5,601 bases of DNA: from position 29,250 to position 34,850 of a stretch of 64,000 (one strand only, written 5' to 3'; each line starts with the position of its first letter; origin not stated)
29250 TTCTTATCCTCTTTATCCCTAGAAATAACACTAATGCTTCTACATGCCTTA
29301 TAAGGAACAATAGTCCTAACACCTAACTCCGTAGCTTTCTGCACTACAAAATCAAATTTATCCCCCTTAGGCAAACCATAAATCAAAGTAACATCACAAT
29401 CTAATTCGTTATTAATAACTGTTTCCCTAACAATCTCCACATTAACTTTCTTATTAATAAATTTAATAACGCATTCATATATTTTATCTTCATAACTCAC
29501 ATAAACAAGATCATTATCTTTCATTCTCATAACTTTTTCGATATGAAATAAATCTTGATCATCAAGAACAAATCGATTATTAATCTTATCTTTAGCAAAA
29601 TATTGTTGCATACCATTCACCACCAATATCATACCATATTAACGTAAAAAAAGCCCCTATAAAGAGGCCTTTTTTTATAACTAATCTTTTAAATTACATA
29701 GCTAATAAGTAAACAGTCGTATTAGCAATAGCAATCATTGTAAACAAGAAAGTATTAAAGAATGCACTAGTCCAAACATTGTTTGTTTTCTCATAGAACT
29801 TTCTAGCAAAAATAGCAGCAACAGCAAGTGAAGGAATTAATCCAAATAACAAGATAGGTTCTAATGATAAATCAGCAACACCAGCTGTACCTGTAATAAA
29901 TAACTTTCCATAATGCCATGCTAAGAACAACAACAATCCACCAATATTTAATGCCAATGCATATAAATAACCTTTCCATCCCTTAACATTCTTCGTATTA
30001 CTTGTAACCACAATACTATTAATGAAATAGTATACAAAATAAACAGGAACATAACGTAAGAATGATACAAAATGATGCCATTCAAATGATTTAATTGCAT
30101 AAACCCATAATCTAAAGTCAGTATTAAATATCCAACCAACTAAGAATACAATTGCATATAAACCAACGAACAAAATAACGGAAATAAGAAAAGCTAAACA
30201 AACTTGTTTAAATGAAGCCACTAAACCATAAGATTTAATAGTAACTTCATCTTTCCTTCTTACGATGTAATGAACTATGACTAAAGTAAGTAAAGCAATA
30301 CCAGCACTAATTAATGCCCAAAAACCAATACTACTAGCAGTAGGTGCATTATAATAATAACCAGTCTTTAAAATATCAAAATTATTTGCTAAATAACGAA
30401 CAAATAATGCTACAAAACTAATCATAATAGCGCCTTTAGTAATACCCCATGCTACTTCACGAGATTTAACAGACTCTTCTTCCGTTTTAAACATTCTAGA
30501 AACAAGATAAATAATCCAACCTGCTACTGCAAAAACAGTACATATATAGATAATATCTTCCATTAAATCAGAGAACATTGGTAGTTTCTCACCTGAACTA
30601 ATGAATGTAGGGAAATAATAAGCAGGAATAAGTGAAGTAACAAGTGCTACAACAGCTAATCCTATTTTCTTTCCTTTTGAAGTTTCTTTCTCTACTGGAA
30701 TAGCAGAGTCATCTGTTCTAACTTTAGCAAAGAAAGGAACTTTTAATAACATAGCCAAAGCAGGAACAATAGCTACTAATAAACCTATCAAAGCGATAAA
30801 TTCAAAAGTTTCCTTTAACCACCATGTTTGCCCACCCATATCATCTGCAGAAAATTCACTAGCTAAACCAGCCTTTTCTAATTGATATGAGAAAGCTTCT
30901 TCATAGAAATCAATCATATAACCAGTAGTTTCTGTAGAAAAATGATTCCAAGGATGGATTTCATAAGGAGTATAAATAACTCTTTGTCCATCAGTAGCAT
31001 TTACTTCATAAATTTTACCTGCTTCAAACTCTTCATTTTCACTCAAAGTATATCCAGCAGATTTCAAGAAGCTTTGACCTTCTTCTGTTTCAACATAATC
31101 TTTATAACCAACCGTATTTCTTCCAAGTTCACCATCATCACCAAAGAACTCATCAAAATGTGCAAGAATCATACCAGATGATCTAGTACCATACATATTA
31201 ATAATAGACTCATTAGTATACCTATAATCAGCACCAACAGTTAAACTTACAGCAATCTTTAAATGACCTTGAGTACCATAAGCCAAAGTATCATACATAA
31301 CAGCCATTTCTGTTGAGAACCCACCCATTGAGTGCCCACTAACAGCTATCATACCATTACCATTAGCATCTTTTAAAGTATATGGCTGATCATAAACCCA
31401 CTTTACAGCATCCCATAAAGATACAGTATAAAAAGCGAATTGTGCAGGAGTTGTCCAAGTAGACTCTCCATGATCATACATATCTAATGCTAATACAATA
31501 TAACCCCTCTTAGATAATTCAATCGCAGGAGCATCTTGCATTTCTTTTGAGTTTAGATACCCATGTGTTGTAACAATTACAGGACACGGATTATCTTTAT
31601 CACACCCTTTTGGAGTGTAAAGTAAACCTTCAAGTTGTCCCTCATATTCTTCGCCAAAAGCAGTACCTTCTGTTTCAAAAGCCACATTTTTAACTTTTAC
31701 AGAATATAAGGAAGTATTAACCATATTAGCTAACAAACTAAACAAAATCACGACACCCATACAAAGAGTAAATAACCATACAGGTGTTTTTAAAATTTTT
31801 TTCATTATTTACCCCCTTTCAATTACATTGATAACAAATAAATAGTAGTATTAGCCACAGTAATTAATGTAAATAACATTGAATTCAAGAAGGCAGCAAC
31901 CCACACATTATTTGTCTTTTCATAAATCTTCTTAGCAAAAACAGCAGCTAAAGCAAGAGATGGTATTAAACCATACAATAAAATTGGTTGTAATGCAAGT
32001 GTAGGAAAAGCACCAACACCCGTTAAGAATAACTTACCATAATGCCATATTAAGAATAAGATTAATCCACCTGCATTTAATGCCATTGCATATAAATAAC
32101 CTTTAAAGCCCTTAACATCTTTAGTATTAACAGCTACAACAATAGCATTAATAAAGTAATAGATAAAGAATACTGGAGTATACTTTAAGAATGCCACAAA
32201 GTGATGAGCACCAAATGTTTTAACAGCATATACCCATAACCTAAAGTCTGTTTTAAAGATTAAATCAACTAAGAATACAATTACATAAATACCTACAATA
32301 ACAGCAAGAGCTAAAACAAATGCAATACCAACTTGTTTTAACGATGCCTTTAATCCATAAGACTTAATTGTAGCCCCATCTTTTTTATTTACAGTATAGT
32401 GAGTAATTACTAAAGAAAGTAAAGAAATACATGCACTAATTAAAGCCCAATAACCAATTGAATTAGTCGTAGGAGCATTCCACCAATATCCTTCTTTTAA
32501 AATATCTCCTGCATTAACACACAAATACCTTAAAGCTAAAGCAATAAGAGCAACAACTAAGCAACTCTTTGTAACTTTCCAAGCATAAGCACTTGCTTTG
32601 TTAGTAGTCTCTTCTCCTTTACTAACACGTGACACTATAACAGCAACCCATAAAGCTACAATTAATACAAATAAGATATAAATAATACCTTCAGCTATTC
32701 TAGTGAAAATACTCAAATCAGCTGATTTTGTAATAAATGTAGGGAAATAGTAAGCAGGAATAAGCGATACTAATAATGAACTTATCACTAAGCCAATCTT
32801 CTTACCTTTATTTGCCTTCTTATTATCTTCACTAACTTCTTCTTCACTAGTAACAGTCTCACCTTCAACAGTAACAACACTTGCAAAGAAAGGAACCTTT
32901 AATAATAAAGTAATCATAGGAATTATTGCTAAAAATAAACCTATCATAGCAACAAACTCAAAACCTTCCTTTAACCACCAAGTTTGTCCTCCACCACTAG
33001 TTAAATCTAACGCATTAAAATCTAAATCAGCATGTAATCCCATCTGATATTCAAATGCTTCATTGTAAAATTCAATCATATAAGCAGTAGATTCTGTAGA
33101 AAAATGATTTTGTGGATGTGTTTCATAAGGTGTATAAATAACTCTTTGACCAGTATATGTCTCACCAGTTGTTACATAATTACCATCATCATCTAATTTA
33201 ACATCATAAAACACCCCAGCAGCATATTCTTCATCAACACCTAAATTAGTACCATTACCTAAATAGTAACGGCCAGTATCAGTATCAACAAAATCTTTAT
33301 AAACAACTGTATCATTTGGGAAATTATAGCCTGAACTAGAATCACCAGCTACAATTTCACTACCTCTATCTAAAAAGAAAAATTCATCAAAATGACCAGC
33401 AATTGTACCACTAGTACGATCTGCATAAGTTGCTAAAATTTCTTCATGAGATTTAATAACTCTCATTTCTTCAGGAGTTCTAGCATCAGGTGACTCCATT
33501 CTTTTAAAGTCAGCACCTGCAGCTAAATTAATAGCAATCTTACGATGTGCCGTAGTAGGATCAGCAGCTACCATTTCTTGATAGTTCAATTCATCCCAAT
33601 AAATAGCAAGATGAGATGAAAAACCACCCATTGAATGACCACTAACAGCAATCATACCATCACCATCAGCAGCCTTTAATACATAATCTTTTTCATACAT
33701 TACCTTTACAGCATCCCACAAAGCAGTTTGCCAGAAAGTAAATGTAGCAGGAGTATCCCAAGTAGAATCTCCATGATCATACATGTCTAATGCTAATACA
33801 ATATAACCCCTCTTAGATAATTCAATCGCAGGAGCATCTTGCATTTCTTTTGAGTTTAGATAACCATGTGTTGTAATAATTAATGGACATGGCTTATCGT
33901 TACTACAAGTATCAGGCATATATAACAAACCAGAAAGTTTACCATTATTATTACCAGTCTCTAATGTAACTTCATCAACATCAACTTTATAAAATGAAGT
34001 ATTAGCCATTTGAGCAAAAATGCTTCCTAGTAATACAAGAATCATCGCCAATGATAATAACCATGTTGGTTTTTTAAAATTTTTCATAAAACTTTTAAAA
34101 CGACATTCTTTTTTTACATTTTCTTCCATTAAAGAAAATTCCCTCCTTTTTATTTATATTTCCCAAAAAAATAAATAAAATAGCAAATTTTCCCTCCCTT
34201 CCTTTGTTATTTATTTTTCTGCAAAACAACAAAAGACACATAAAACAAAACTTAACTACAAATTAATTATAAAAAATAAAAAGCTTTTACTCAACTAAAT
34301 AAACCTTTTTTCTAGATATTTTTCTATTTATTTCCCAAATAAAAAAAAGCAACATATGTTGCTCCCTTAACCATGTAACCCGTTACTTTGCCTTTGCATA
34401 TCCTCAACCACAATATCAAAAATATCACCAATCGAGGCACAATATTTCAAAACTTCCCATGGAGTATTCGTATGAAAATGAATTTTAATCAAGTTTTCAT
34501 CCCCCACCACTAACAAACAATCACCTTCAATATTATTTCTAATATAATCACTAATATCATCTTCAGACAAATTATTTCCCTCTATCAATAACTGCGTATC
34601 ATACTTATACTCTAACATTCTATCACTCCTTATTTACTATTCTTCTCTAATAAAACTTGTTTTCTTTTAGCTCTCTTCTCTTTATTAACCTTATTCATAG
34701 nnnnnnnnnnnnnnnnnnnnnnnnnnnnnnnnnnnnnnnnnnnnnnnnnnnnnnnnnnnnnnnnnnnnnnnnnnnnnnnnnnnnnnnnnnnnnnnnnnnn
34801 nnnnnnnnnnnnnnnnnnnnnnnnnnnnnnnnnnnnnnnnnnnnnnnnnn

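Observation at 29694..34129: Tandem paralogs encoding an exported alpha/beta-hydrolase fused to a polytopic membrane domain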

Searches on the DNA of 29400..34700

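Call 79: search_rna_families(source=window, start=29400, end=34700, threshold=evalue, max_evalue=0.1)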
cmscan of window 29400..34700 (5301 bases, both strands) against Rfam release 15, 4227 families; matches with E-value up to 0.1: 0.
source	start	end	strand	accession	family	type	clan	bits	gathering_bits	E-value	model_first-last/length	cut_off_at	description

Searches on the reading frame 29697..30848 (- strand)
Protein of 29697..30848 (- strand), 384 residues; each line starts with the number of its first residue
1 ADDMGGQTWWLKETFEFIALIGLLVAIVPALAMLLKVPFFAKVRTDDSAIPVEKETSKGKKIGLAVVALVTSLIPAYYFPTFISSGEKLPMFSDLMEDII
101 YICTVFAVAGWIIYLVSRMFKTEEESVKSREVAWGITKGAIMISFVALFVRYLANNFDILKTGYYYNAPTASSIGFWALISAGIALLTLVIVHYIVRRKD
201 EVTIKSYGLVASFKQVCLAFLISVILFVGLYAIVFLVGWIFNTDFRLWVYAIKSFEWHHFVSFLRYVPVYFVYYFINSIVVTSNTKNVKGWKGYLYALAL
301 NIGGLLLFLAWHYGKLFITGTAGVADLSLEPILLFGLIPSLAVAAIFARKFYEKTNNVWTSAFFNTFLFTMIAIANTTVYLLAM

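Call 23: search_protein_representatives(protein=window:29697-30848:-)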
Query: 384 residues. Proteins with E-value up to 0.001 (for the whole library): 468; up to 1e-10: 222; up to 1e-30: 43. The best 150 are listed.
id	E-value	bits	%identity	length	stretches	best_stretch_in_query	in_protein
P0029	4.7e-166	569.2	69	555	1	4-382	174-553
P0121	1.3e-156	538.1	68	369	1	20-384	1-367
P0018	9.7e-151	518.8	65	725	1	1-384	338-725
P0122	2.1e-75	270.9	38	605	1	3-378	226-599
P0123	8.7e-70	252.4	86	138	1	247-384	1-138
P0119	1.5e-69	251.7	37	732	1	5-381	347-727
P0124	2.7e-63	231.0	38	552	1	6-383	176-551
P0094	3.7e-63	230.6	42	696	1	5-383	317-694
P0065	4.5e-62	227.0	38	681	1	5-382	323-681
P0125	1.9e-59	218.4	35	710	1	6-380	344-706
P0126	8.6e-59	216.2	36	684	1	3-380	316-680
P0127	9.8e-58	212.7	35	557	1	3-380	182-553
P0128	5.5e-56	207.0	37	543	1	6-381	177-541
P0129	3.0e-55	204.5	36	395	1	6-380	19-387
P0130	3.4e-54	201.1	35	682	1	6-380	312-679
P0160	2.7e-30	122.4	32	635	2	165-378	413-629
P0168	9.6e-26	107.5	30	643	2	166-379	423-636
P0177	2.5e-24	102.8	27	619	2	167-378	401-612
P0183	6.8e-23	98.1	29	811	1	6-305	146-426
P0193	5.3e-22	95.1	31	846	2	157-379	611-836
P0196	2.7e-21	92.8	27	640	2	166-379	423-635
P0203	2.7e-20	89.5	28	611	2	167-380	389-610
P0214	8.1e-19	84.7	27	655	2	147-380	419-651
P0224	1.7e-17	80.3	27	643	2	164-381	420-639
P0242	1.0e-15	74.5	27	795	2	212-380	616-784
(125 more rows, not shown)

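Call 24: search_protein_families(library=pfam, proteins=[P0160, P0168, P0177, P0193, P0196, P0203, P0214, P0224, P0183, P0242], max_evalue=0.01)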
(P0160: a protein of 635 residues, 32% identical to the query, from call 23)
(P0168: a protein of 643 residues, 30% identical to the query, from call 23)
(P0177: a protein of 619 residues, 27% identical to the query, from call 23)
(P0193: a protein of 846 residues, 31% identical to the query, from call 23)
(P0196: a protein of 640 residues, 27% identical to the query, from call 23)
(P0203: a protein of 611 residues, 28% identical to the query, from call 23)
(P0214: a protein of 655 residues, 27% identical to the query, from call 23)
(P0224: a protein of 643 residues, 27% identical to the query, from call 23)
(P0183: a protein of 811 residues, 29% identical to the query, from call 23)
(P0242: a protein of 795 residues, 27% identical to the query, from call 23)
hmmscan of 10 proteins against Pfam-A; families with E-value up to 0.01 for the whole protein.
P0160 (635 aa): 7 families
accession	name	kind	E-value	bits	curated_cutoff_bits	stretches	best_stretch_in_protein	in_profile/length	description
PF00561.26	Abhydrolase_1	-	4.7e-06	26.9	25.8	1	65-220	1-132/245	alpha/beta hydrolase fold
PF12697.13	Abhydrolase_6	-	6.1e-06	27.5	26.3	1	79-237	20-134/217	Alpha/beta hydrolase family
PF12146.15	Hydrolase_4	-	1.3e-05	25.1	27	1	62-164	2-94/239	Serine aminopeptidase, S33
PF12740.14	PETase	-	0.0001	22.2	28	1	24-159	15-138/263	PET hydrolase-like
PF01738.24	DLH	-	0.00011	22.3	21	1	50-157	3-108/217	Dienelactone hydrolase family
PF05448.18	AXE1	-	0.0019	17.5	21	1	32-151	52-166/321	Acetyl xylan esterase (AXE1)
PF00326.27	Peptidase_S9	-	0.0032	17.4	22.6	0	88-165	11-83/213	Prolyl oligopeptidase family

P0168 (643 aa): 7 families
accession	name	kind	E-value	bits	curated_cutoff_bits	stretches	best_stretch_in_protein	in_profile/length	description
PF00561.26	Abhydrolase_1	-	2.7e-10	40.7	25.8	1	67-165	1-93/245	alpha/beta hydrolase fold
PF02129.25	Peptidase_S15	-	2.1e-09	37.9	23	1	46-157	1-112/262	X-Pro dipeptidyl-peptidase (S15 family)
PF12146.15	Hydrolase_4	-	1.5e-08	34.7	27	1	65-163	3-99/239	Serine aminopeptidase, S33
PF00326.27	Peptidase_S9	-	6.5e-08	32.7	22.6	1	85-159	6-83/213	Prolyl oligopeptidase family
PF12697.13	Abhydrolase_6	-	2e-06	29.1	26.3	1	69-192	1-113/217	Alpha/beta hydrolase family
PF12740.14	PETase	-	0.00041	20.3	28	1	53-156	43-141/263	PET hydrolase-like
PF03403.19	PAF-AH_p_II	-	0.0087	15.1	20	0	66-101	100-135/372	Platelet-activating factor acetylhydrolase, isoform II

P0177 (619 aa): 6 families
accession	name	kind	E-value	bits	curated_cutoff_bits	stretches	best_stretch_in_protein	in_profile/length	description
PF00561.26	Abhydrolase_1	-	9.8e-09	35.7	25.8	1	67-178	1-102/245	alpha/beta hydrolase fold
PF12146.15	Hydrolase_4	-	1.5e-05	24.9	27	1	68-157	6-97/239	Serine aminopeptidase, S33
PF12697.13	Abhydrolase_6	-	2.2e-05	25.6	26.3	1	73-147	5-77/217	Alpha/beta hydrolase family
PF03403.19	PAF-AH_p_II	-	0.00057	19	20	0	61-108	95-139/372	Platelet-activating factor acetylhydrolase, isoform II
PF20434.5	BD-FAE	-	0.0019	18.2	26.8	1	54-150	3-103/215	BD-FAE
PF01738.24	DLH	-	0.0021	18.1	21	1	51-157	2-118/217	Dienelactone hydrolase family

P0193 (846 aa): 2 families
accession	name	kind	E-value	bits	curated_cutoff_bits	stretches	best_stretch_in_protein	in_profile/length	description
PF02129.25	Peptidase_S15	-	0.00011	22.4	23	1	57-177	2-114/262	X-Pro dipeptidyl-peptidase (S15 family)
PF12146.15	Hydrolase_4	-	0.005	16.6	27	1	79-181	7-99/239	Serine aminopeptidase, S33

P0196 (640 aa): 2 families
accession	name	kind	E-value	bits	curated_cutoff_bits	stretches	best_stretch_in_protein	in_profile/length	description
PF00561.26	Abhydrolase_1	-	6e-05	23.3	25.8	1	65-147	1-83/245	alpha/beta hydrolase fold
PF22244.2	GCE_fung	-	0.007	16.6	27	0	74-146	48-118/231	Glucuronyl esterase, fungi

P0203 (611 aa): 8 families
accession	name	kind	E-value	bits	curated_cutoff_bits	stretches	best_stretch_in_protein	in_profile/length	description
PF06500.17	FrsA-like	-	1.3e-07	31.2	22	1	34-147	165-276/414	Esterase FrsA-like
PF05448.18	AXE1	-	2.9e-07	30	21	1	29-104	48-120/321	Acetyl xylan esterase (AXE1)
PF12697.13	Abhydrolase_6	-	2.8e-06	28.6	26.3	1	70-187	2-94/217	Alpha/beta hydrolase family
PF00561.26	Abhydrolase_1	-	4.4e-06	27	25.8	1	67-156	1-89/245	alpha/beta hydrolase fold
PF12740.14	PETase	-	0.00011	22.2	28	1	27-152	17-141/263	PET hydrolase-like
PF12146.15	Hydrolase_4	-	0.00014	21.7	27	1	68-148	6-88/239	Serine aminopeptidase, S33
PF20434.5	BD-FAE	-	0.0012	18.9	26.8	1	54-206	3-154/215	BD-FAE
PF01738.24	DLH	-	0.0018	18.3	21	1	51-148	2-109/217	Dienelactone hydrolase family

P0214 (655 aa): 4 families
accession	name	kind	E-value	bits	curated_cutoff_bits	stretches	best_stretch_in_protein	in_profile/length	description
PF02129.25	Peptidase_S15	-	0.00032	20.9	23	1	46-153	2-107/262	X-Pro dipeptidyl-peptidase (S15 family)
PF05448.18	AXE1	-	0.00035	19.9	21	0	33-104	53-121/321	Acetyl xylan esterase (AXE1)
PF00326.27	Peptidase_S9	-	0.0022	18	22.6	1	125-159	49-82/213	Prolyl oligopeptidase family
PF12740.14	PETase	-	0.0044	16.9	28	1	53-153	44-137/263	PET hydrolase-like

P0224 (643 aa): 4 families
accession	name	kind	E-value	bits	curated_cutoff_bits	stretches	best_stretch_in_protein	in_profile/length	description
PF12740.14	PETase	-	1.3e-07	31.8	28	1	39-173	19-150/263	PET hydrolase-like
PF05448.18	AXE1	-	1.3e-06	27.8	21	1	40-124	49-130/321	Acetyl xylan esterase (AXE1)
PF02129.25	Peptidase_S15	-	0.0024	18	23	1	57-167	2-114/262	X-Pro dipeptidyl-peptidase (S15 family)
PF00326.27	Peptidase_S9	-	0.0029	17.6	22.6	1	131-169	50-85/213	Prolyl oligopeptidase family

P0183 (811 aa): 0 families

P0242 (795 aa): 11 families
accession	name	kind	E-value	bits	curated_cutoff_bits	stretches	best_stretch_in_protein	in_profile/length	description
PF00561.26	Abhydrolase_1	-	3.2e-06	27.4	25.8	1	98-190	1-83/245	alpha/beta hydrolase fold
PF05448.18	AXE1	-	3.5e-06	26.4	21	1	84-194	72-194/321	Acetyl xylan esterase (AXE1)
PF12740.14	PETase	-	6.2e-06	26.3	28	1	81-193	40-142/263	PET hydrolase-like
PF00326.27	Peptidase_S9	-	2.8e-05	24.2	22.6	1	117-193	6-81/213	Prolyl oligopeptidase family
PF01738.24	DLH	-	4.4e-05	23.6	21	1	83-193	3-114/217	Dienelactone hydrolase family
PF12146.15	Hydrolase_4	-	5.7e-05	23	27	1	99-195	6-95/239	Serine aminopeptidase, S33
PF03403.19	PAF-AH_p_II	-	7.1e-05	22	20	1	93-132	96-135/372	Platelet-activating factor acetylhydrolase, isoform II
PF20434.5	BD-FAE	-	0.00036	20.6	26.8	1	85-187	3-100/215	BD-FAE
PF03547.23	Mem_trans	-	0.00038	19.6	25.7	0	614-666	194-243/343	Membrane transport protein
PF12697.13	Abhydrolase_6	-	0.0014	19.8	26.3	1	100-211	1-94/217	Alpha/beta hydrolase family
PF00756.26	Esterase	-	0.0047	17.2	22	0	85-187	12-126/251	Putative esterase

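Call 47: predict_structure(alignment_id=A2)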
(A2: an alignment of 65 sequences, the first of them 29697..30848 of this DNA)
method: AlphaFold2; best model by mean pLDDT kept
length: 384 residues; sequences in the alignment: 65
mean_pLDDT: 90.1   pTM: 0.89
mean pLDDT of the five models: 90.1, 89.7, 87.9, 87.9, 87.2
residues with pLDDT >= 90: 260; 70-90: 104; 50-70: 14; < 50: 6
segments of 3 or more residues with pLDDT < 50: 1-4
pLDDT, mean of each block of 10 residues (from residue 1): 57 84 93 97 92 88 94 93 86 95 97 97 95 96 98 91 81 93 97 93 91 96 96 89 73 75 93 98 94 97 95 93 82 86 97 96 96 76 50
secondary structure, 60 per line:
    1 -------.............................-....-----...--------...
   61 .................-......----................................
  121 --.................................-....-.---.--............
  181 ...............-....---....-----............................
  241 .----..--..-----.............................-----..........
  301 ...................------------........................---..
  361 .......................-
elements in order: H8-36 H38-41 H58-77 H79-84 H89-120 H123-155 H157-160 H169-195 H197-200 H204-207 H213-241 H257-285 H291-319 H332-355 H359-383

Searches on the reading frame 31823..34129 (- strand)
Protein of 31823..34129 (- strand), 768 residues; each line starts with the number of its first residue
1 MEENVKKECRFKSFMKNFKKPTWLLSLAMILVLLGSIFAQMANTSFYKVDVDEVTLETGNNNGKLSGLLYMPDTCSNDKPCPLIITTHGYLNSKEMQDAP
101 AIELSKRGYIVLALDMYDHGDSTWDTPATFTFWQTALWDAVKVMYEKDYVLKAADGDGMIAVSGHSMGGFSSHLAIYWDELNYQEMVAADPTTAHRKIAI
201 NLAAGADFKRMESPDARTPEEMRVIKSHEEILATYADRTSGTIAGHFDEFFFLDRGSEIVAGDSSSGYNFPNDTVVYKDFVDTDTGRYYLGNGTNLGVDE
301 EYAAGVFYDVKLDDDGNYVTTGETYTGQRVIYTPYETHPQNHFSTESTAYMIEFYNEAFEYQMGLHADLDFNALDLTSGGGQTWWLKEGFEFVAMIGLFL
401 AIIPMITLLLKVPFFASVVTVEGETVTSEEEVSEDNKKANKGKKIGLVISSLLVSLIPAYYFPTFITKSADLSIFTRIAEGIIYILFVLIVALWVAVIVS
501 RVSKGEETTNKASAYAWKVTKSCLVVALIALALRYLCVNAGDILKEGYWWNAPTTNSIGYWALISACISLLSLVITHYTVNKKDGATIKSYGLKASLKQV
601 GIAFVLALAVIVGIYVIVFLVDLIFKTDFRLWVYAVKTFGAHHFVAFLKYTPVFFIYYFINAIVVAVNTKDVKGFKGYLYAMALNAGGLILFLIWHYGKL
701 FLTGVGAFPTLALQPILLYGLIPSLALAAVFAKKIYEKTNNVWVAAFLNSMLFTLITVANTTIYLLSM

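Call 3: search_protein_families(library=pfam, proteins=[window:31823-34129:-], max_evalue=1)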
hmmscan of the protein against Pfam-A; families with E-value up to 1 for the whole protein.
window:31823-34129:- (768 aa): 6 families
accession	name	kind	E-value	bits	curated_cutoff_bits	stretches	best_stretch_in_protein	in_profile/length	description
PF12146.15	Hydrolase_4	-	2.1e-06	27.7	27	1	79-194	2-112/239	Serine aminopeptidase, S33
PF00561.26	Abhydrolase_1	-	0.00028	21.1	25.8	1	82-172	1-83/245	alpha/beta hydrolase fold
PF03403.19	PAF-AH_p_II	-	0.0035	16.4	20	1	78-120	98-139/372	Platelet-activating factor acetylhydrolase, isoform II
PF12740.14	PETase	-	0.012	15.4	28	1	46-173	24-140/263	PET hydrolase-like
PF12697.13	Abhydrolase_6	-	0.025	15.7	26.3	1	102-208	21-100/217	Alpha/beta hydrolase family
PF00756.26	Esterase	-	0.12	12.6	22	1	64-172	7-129/251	Putative esterase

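Call 4: search_protein_families(library=ncbifam, proteins=[window:31823-34129:-], max_evalue=1)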
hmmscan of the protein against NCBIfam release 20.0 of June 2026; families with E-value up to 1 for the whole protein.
window:31823-34129:- (768 aa): 5 families
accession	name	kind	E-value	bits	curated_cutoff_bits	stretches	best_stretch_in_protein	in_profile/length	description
NF007857.0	PRK10566.1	equivalog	9.2e-06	25.6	201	1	75-172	21-121/249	esterase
NF033523.0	lasso_peptidase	equivalog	0.003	16.4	400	1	56-171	380-502/638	Atxe2 family lasso peptide isopeptidase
TIGR03502.1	lipase_Pla1_cef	subfamily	0.0032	15.7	383.9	1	82-126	447-491/790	VolA/Pla-1 family phospholipase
TIGR03101.1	hydr2_PEP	hypoth_equivalog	0.095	12.2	202.75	1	96-142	44-91/266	hydrolase 2, exosortase A system-associated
NF050059.1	e_dPHAscl_type2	hypoth_equivalog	0.15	11.4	280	1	63-94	203-234/305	extracellular catalytic domain type 2 short-chain-length polyhydroxyalkanoate depolymerase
